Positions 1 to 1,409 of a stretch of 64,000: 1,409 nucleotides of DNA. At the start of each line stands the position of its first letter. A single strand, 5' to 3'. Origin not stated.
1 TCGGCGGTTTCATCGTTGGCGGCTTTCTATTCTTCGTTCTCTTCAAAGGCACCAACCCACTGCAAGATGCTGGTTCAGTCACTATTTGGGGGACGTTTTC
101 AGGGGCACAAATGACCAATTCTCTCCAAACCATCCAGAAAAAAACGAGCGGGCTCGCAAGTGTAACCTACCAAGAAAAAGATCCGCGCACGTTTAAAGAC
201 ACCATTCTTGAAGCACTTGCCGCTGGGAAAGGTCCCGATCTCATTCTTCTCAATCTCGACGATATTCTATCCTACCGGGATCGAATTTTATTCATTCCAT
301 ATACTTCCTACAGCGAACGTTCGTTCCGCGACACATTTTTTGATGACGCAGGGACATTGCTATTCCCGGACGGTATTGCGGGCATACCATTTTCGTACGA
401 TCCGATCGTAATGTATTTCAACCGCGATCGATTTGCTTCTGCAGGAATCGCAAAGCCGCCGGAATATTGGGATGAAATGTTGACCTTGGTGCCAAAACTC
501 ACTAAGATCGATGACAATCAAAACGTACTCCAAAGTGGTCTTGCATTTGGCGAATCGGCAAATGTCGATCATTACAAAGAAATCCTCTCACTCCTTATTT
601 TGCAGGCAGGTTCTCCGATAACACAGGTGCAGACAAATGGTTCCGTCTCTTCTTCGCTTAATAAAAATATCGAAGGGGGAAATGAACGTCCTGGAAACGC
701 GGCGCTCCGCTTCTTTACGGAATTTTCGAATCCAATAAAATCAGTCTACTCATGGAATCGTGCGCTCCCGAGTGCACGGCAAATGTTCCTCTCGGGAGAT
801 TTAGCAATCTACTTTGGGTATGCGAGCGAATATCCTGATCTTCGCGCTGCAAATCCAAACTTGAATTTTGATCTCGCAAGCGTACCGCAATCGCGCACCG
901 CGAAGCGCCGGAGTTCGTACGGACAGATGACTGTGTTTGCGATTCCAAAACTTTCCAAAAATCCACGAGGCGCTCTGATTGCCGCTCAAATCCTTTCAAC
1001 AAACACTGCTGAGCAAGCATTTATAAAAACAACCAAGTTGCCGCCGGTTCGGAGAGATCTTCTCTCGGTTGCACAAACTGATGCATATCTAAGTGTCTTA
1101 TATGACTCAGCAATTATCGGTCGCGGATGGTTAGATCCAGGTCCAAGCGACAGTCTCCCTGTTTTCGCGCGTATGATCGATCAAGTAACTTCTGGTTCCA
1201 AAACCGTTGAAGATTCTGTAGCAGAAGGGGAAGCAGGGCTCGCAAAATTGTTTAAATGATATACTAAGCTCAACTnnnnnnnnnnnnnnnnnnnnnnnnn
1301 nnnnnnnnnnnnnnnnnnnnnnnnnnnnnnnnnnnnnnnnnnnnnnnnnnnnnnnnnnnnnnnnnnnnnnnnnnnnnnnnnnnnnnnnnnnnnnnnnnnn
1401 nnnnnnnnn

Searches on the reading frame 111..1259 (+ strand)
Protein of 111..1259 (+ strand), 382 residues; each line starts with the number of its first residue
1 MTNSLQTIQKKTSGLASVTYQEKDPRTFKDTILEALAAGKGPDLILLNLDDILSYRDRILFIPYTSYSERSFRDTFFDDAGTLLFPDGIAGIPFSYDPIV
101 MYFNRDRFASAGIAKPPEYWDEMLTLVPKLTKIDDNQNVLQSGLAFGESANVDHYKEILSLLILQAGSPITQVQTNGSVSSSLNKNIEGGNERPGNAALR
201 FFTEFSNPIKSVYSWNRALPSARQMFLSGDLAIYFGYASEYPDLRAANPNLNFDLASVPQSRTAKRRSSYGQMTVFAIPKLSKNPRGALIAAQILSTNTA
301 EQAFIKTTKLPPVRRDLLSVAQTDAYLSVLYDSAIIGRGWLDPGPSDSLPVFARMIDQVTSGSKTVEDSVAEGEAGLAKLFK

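Call 5: search_protein_families(library=pfam, proteins=[window:111-1259:+], max_evalue=0.001)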
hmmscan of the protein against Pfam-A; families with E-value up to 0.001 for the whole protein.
window:111-1259:+ (382 aa): 2 families
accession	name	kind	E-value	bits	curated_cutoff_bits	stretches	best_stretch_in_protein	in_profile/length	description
PF13416.11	SBP_bac_8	-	4.3e-21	76.4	27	1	7-318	5-266/279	Bacterial extracellular solute-binding protein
PF01547.30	SBP_bac_1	-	4e-16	60.3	26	1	18-288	26-293/307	Bacterial extracellular solute-binding protein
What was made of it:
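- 1..1259 (+): 3' 1259 nt of a 433-aa, N-terminally membrane-anchored, sugar-type solute-binding protein (SBP_bac_8 / SBP_bac_1). Its true start lies 42 nt before the window. Its stop is 16 nt before gene 1. Pfam SBP_bac_8 at 76.4 bits and SBP_bac_1 at 60.3 bits (call 5).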
